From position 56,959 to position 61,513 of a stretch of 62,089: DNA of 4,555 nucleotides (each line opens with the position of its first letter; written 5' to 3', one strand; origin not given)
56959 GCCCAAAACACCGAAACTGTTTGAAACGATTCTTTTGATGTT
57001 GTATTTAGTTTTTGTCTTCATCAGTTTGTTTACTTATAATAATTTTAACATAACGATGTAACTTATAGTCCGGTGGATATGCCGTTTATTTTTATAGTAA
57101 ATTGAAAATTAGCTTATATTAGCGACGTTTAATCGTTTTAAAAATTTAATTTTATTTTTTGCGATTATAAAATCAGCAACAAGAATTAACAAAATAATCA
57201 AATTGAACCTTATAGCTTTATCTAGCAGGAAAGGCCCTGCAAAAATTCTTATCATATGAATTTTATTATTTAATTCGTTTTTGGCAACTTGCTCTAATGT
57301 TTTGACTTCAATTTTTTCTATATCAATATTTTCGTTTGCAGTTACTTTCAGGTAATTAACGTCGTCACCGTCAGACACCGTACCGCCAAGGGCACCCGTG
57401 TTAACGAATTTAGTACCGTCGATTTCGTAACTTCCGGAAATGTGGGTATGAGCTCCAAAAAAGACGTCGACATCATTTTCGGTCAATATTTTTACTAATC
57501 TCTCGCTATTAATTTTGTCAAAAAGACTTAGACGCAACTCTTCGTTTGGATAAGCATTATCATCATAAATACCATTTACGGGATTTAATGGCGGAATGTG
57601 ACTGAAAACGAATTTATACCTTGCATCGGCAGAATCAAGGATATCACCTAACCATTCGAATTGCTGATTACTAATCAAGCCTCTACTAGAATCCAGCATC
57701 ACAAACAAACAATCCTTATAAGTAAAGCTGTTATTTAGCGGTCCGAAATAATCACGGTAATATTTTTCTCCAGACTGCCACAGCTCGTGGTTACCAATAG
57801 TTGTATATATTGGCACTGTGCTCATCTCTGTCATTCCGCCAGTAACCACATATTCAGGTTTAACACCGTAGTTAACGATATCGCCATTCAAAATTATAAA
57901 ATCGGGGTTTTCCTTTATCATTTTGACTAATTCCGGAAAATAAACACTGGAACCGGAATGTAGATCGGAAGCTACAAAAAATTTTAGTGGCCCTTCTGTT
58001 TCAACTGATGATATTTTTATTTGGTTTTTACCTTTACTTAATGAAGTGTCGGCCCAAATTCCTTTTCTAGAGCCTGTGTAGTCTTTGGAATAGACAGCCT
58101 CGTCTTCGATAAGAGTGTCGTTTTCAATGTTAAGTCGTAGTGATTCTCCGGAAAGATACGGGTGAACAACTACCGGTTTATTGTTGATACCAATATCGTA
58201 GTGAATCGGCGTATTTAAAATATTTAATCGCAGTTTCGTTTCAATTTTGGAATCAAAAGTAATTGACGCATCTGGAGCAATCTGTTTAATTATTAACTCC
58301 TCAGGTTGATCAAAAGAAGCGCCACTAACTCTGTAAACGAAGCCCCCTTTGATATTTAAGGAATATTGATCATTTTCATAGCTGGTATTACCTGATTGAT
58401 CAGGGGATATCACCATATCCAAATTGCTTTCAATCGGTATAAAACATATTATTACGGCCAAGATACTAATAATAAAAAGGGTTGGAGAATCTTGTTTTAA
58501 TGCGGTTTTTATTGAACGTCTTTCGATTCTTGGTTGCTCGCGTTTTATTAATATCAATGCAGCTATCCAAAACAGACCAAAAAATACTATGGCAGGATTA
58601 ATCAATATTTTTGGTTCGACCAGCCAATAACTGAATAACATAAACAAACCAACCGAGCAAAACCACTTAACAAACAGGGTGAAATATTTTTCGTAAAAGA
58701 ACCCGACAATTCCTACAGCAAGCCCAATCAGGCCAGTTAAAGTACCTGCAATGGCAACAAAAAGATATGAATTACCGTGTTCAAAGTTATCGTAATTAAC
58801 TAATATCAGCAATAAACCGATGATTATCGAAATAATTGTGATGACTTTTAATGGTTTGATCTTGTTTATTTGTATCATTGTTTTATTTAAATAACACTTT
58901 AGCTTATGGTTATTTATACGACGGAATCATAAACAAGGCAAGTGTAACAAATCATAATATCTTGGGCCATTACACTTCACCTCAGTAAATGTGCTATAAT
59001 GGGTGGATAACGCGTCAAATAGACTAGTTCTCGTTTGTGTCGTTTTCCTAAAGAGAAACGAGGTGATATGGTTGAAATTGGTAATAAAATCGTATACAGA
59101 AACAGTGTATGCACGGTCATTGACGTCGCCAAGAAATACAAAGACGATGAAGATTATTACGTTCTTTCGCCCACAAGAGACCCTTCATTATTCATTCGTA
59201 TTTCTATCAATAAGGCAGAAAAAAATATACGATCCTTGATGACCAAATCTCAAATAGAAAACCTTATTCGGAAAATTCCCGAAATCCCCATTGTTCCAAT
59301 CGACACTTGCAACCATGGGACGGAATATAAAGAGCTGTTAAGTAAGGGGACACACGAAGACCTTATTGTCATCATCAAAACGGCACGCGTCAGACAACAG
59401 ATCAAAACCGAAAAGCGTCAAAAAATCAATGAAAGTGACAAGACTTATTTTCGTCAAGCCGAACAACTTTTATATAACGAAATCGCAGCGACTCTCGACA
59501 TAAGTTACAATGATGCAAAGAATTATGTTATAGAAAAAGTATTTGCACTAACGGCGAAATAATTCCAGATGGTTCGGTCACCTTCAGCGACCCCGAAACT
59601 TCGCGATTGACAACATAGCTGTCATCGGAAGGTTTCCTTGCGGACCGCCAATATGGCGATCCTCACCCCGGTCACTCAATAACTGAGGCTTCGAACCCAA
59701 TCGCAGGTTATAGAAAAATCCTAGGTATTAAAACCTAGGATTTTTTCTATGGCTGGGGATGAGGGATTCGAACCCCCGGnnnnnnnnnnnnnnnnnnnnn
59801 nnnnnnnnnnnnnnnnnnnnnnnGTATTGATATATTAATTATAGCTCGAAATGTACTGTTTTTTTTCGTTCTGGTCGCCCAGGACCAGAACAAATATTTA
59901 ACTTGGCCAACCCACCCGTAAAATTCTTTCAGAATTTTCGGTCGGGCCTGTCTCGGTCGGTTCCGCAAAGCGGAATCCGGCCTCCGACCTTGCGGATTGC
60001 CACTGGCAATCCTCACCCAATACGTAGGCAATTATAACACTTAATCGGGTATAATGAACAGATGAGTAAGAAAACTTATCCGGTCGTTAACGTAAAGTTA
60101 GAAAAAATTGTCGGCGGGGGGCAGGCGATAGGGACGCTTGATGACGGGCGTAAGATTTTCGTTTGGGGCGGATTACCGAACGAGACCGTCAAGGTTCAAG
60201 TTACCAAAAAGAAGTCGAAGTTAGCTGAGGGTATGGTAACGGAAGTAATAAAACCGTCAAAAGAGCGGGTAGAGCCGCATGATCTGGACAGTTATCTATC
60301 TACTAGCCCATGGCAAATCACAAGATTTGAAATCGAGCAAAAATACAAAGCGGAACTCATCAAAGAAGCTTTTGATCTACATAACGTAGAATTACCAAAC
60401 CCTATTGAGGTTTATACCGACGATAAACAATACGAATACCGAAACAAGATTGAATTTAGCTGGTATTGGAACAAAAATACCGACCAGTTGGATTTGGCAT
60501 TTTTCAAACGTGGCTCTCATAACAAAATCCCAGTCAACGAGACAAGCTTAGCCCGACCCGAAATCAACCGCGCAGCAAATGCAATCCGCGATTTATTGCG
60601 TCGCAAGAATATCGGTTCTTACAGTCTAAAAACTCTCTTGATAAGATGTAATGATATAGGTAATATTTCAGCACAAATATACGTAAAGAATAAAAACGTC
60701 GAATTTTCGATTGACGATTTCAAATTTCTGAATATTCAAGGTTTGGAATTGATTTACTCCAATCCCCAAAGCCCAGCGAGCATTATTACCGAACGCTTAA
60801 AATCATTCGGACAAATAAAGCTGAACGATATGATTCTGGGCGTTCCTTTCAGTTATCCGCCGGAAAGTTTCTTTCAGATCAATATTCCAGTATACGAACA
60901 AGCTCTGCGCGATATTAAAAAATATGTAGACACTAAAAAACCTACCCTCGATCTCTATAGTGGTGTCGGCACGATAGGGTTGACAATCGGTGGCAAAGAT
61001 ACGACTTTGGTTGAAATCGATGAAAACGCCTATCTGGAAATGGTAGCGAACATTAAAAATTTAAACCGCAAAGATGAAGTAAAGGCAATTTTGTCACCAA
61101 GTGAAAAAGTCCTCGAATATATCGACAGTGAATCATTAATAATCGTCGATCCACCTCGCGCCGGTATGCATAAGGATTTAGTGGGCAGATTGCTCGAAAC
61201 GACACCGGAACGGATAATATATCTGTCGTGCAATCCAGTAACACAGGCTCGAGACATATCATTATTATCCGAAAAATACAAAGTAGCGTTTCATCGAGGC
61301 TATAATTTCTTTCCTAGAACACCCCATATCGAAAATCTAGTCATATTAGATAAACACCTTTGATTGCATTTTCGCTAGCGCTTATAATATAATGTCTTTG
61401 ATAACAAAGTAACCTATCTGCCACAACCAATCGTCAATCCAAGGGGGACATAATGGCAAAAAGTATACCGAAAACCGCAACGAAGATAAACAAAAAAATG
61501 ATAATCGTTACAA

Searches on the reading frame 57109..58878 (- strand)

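Call 50: search_protein_families(library=pfam, proteins=[window:57109-58878:-], max_evalue=0.00001)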
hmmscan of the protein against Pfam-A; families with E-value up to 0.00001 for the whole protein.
window:57109-58878:- (589 aa): 2 families
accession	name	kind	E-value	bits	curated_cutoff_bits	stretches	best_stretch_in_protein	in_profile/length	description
PF00149.33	Metallophos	-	6.8e-19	69.5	21.5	1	299-480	2-190/191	Calcineurin-like phosphoesterase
PF12850.12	Metallophos_2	-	1.4e-07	32.1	27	1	299-502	2-140/154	Calcineurin-like phosphoesterase superfamily domain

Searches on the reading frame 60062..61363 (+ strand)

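Call 83: search_protein_families(library=pfam, proteins=[window:60062-61363:+], max_evalue=0.0001)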
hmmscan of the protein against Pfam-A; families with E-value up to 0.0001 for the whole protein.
window:60062-61363:+ (433 aa): 3 families
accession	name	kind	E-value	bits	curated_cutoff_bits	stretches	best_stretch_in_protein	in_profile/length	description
PF05958.17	tRNA_U5-meth_tr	-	3.3e-18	66.3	23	1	107-431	18-356/357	tRNA (Uracil-5-)-methyltransferase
PF01938.26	TRAM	-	1.2e-05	25.5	21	1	8-59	7-60/61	TRAM domain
PF03602.21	Cons_hypoth95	-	6.8e-05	23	24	0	292-367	42-124/182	Conserved hypothetical protein 95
